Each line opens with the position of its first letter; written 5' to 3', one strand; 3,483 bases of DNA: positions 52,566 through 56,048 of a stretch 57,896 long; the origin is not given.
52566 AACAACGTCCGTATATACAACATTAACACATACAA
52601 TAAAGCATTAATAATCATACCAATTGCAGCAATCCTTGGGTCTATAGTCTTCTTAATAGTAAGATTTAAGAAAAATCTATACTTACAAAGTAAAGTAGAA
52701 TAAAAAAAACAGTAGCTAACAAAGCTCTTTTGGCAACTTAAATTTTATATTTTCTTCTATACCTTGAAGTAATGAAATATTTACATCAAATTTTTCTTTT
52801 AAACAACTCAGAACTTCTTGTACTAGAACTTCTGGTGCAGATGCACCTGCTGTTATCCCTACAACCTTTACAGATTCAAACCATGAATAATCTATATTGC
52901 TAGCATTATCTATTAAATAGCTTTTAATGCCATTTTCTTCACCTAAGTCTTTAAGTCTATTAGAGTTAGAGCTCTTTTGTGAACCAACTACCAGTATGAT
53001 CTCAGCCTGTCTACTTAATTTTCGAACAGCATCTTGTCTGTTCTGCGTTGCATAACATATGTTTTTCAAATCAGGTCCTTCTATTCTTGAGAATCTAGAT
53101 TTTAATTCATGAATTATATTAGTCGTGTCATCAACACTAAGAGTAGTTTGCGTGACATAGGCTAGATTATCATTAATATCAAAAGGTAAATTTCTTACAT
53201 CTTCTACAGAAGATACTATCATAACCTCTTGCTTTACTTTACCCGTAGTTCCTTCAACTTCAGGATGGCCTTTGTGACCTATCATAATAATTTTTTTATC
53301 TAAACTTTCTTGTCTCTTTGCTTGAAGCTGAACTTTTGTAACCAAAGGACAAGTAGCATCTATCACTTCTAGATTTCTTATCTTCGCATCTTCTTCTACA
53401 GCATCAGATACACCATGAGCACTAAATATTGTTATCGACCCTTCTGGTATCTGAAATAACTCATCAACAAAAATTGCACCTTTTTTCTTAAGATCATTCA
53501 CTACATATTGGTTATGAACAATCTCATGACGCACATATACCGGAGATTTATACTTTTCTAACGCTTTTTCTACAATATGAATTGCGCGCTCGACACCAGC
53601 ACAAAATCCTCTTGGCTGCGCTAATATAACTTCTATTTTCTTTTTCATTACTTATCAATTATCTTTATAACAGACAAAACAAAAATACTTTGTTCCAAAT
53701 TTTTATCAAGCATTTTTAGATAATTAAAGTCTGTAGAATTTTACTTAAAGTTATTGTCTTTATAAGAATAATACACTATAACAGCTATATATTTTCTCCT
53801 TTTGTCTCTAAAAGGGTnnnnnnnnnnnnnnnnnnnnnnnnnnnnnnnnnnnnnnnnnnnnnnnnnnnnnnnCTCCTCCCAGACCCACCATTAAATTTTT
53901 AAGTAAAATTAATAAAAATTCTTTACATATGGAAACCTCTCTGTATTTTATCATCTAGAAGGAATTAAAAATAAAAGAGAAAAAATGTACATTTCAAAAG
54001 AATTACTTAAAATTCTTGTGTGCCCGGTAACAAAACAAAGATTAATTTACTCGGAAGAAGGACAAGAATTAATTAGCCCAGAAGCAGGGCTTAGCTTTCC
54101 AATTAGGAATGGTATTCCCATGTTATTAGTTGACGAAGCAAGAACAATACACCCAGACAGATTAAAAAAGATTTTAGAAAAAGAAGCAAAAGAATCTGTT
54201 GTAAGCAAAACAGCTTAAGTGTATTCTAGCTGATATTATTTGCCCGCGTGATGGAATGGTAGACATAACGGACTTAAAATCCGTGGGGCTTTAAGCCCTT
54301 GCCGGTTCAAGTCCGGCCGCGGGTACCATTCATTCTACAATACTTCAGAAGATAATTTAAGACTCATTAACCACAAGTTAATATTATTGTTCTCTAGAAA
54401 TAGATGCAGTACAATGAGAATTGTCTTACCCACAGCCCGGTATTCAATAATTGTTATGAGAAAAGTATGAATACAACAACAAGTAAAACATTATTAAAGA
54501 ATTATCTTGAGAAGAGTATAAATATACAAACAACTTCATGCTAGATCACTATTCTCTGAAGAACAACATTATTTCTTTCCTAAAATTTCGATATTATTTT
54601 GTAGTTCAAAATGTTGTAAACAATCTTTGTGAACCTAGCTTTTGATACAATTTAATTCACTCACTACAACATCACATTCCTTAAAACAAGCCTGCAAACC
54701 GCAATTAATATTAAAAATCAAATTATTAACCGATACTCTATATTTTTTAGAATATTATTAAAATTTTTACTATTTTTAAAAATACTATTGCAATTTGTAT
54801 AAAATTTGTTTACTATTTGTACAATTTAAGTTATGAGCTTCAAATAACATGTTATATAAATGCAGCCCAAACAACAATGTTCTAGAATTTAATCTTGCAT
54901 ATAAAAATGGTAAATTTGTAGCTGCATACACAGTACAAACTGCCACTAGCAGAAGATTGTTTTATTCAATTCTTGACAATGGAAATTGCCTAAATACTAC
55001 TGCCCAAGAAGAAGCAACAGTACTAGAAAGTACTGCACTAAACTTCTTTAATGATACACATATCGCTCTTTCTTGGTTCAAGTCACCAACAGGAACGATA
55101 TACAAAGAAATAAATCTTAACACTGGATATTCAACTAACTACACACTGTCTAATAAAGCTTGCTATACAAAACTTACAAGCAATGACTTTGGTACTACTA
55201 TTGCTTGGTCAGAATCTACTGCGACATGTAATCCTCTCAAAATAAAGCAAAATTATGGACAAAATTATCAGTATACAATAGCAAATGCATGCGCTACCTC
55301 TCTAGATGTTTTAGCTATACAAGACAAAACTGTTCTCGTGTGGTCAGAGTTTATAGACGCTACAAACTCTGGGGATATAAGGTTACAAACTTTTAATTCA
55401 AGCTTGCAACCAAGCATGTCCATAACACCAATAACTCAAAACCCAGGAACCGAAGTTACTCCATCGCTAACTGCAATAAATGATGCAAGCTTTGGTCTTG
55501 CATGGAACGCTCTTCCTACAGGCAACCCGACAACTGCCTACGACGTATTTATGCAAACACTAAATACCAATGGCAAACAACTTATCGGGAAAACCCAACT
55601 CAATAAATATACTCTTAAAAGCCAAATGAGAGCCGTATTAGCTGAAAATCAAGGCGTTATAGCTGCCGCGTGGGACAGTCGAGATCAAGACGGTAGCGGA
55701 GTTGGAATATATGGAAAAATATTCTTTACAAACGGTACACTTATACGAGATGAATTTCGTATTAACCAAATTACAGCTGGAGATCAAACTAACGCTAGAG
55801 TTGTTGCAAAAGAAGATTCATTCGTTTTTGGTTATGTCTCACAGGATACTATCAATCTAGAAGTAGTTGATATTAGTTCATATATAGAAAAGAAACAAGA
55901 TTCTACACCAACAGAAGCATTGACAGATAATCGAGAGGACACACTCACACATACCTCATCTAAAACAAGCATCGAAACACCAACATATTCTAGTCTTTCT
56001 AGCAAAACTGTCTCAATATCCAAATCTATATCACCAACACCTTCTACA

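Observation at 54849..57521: Orphan 890-aa modular protein: propeller-like W-repeats, mucin-like stalk, polytopic membrane core and Pro/Gly/His tail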

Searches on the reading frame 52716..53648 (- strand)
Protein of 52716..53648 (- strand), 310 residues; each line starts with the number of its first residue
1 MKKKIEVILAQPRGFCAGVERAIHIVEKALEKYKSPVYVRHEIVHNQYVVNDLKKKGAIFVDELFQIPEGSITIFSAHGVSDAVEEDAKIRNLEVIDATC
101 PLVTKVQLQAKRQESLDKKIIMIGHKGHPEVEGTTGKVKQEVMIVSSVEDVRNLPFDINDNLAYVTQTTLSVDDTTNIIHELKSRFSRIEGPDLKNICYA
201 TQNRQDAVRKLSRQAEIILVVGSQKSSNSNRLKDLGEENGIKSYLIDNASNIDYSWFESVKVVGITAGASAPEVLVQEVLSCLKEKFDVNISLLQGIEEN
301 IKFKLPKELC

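Call 111: list_cluster_members(proteins=[window:24090-24701:-, window:52716-53648:-, P0131, P0017, P0020, P0037, P0086, P0091, P0022, P0093])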
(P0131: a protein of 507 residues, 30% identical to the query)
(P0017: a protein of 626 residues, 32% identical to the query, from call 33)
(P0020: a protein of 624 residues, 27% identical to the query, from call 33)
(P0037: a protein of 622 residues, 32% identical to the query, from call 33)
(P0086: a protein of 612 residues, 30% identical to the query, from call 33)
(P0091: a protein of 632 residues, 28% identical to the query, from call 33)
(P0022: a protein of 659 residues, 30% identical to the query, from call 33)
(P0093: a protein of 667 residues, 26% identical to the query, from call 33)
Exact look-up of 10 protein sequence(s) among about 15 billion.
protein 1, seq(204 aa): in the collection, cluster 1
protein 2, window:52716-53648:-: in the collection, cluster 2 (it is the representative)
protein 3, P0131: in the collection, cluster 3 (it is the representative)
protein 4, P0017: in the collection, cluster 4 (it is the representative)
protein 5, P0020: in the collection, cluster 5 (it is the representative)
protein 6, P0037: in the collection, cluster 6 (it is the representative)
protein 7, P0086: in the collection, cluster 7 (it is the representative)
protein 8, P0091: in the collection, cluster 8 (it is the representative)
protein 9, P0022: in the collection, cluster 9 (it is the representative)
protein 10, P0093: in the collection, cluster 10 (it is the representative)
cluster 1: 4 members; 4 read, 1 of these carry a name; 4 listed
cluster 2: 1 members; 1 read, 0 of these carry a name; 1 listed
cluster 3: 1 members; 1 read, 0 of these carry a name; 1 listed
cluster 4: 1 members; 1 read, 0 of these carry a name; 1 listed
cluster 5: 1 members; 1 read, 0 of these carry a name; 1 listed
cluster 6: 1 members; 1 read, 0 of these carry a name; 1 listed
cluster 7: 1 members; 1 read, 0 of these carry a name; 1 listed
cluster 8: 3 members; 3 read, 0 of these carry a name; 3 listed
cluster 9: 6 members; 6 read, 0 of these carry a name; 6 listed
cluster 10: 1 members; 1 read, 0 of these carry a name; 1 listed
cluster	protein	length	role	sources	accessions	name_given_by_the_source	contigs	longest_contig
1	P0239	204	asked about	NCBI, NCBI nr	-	-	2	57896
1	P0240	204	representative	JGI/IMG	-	-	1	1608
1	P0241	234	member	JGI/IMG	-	small subunit ribosomal protein S4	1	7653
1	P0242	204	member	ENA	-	-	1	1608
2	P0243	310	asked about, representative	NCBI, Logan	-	-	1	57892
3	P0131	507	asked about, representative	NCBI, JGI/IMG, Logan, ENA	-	-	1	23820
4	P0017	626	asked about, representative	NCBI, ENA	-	-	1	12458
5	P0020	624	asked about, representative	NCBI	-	-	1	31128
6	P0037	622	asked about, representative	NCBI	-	-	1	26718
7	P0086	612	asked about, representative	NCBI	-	-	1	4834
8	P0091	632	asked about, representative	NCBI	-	-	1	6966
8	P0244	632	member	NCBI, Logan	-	-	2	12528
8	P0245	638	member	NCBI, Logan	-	-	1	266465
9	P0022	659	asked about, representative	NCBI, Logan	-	-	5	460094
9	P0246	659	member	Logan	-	-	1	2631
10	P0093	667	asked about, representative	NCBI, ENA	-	-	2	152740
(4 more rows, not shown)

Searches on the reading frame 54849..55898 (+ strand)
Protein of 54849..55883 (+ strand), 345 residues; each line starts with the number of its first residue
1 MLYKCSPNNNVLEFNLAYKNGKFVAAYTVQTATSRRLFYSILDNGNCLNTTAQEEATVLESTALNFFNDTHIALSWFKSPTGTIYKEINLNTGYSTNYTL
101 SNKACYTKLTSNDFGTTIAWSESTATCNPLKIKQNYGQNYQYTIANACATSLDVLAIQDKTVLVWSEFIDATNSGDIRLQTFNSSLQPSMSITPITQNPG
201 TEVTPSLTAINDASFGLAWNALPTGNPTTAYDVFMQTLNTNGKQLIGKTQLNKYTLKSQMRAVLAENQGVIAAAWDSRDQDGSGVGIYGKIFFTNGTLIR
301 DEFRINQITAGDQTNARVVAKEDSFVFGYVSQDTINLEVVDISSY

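Call 25: find_homologous_proteins(query=window:54849-55883:+, max_evalue=0.001)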
Query window:54849-55883:+: 1628 candidates shared short words with the query, none scored E <= 0.001.

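Call 33: find_homologous_proteins(query=A1, max_evalue=0.00001)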
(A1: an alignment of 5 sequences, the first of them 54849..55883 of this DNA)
Query A1 (5 sequences) (345 aa, profile of the alignment): 501 proteins with E <= 0.00001 among 7301 candidates; the best 120 are listed.
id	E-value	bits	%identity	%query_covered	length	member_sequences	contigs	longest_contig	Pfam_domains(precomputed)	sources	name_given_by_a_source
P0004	1.1e-151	524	28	50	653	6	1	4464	-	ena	-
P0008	8.1e-146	504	29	54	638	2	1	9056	-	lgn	-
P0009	1.3e-138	480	26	48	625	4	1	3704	-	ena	-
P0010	2.0e-134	467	29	37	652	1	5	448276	-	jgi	jgi:hypothetical protein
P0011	1.4e-130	454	28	50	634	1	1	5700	-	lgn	-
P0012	1.9e-128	447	29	32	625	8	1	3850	-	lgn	-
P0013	3.6e-120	420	26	52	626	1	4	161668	PF18884.6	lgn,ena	-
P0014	5.0e-118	413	30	47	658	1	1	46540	PF18884.6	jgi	jgi:hypothetical protein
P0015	9.9e-117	408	30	53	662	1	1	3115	PF18884.6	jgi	jgi:hypothetical protein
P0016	1.5e-116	408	30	52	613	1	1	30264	PF18884.6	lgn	-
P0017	7.9e-115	402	32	47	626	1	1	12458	-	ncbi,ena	-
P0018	8.5e-114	399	28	51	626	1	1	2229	-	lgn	-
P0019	1.5e-113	398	28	56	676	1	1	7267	-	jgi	-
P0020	1.6e-113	398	27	45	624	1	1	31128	PF18884.6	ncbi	-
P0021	3.5e-113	397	28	47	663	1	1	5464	PF18884.6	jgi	jgi:hypothetical protein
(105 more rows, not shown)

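Call 66: predict_structure(alignment_id=A5)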
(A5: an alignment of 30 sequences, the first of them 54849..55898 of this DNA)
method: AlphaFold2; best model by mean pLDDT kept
length: 350 residues; sequences in the alignment: 30
mean_pLDDT: 89.2   pTM: 0.90
mean pLDDT of the five models: 89.2, 88.6, 88.6, 88.4, 87.1
residues with pLDDT >= 90: 229; 70-90: 95; 50-70: 26; < 50: 0
segments of 3 or more residues with pLDDT < 50: none
pLDDT, mean of each block of 10 residues (from residue 1): 81 93 94 93 87 88 91 94 93 89 93 91 89 80 90 95 89 81 94 81 90 96 68 94 94 85 96 92 84 95 83 92 96 91 82
secondary structure, 60 per line:
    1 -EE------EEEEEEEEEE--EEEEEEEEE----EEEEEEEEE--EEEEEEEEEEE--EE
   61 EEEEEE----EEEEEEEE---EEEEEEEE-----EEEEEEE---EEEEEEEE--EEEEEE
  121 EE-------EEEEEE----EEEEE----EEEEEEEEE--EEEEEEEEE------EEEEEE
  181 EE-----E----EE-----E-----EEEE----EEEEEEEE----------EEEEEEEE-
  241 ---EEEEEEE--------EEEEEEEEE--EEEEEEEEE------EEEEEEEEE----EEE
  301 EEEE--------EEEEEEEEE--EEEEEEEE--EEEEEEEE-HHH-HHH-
elements in order: E10-19 E22-30 E35-43 E46-56 E59-66 E71-78 E82-89 E95-101 E105-112 E115-122 E130-135 E140-144 E149-157 E160-168 E175-182 E206-209 E214-221 E232-239 E244-250 E259-267 E270-278 E285-293 E298-304 E313-321 E324-331 E334-341

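Call 69: fold_search(model_id=the predicted structure, library=pdb)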
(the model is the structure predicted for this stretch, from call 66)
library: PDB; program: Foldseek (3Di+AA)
matches with E <= 10: 1162; with E <= 0.001: 558
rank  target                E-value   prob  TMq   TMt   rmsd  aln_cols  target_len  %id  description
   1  2bkl_A                3.6e-08  1.00  0.57  0.34   5.9       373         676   10  Structural and Mechanistic Analysis of Two Prolyl Endopeptidases: Role of Inter-Domain Dynamics in Catalysis and Speci (released 2005-03-09)
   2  5mul                  3.8e-08  1.00  0.63  0.59   6.6       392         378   10  Glycoside Hydrolase BT3686 bound to Glucuronic Acid (released 2017-04-26)
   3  6fhx_A                4.1e-08  1.00  0.60  0.61   7.5       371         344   11  Photorhabdus asymbiotica lectin (PHL) in complex with synthetic C-fucoside (released 2019-01-30)
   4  2bkl_B                4.8e-08  1.00  0.58  0.34   5.9       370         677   10  Structural and Mechanistic Analysis of Two Prolyl Endopeptidases: Role of Inter-Domain Dynamics in Catalysis and Speci (released 2005-03-09)
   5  5muk                  5.0e-08  1.00  0.62  0.59   6.3       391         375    9  Glycoside Hydrolase BT3686 (released 2017-04-26)
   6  3h6j                  1.1e-07  1.00  0.54  0.45  13.5       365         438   13  Crystal structure of a putative neuraminidase from Pseudomonas aeruginosa (released 2009-05-12)
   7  8y6b_D                1.1e-07  1.00  0.59  0.43   6.1       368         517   10  Structure of human LGI1-ADAM22 complex in space group P212121 (released 2024-02-14)
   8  3iul                  1.3e-07  1.00  0.53  0.31   7.5       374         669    9  apPEP_WT1 opened state (released 2010-05-05)
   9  3iur_A                1.5e-07  1.00  0.52  0.31  11.4       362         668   12  apPEP_D266Nx+H2H3 opened state (released 2010-05-05)
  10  3ium                  2.0e-07  1.00  0.54  0.32   6.5       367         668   11  apPEP_WTX opened state (released 2010-05-05)
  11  6fhy_A                2.1e-07  1.00  0.58  0.59   7.7       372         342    9  Photorhabdus asymbiotica lectin (PHL) in complex with synthetic C-fucoside (released 2019-01-30)
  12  5eo7_A                2.4e-07  1.00  0.52  0.57   6.0       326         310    8  Crystal structure of AOL (released 2016-06-29)
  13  3iun                  2.9e-07  1.00  0.52  0.30  11.3       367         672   11  apPEP_D622N opened state (released 2010-05-05)
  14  3iuj                  3.3e-07  1.00  0.51  0.30  11.3       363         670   11  apPEP_WT2 opened state (released 2010-05-05)
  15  6rfz                  3.8e-07  1.00  0.63  0.65   5.8       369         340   10  Photorhabdus laumondii lectin PLL2 in complex with D-glucose (released 2020-07-01)
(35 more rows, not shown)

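Call 94: search_protein_families(library=ncbifam, proteins=[P0008], max_evalue=0.01)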
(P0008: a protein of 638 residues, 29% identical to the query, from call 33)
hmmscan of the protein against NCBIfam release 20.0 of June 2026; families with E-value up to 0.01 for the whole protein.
P0008 (638 aa): 1 family
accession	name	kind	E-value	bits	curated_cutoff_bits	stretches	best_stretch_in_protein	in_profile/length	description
NF042425.1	Amuc_1099_fam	equivalog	0.0029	17.2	50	1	544-570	127-153/321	Amuc_1099 family pilus-like system protein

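Call 106: search_solved_structures(query=A1, max_evalue=1)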
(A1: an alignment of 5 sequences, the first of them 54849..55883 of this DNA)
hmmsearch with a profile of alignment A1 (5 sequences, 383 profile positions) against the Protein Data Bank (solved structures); distinct sequences matched with E-value up to 1: 3.
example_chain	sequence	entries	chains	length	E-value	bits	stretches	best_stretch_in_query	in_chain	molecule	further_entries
6u83_A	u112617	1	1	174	0.075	15.4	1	57-163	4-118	Outer membrane associated protein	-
3hx8_A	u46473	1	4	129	0.69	12.2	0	190-218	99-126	putative ketosteroid isomerase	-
5c0p_A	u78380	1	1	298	0.8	12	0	183-227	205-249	Endo-arabinase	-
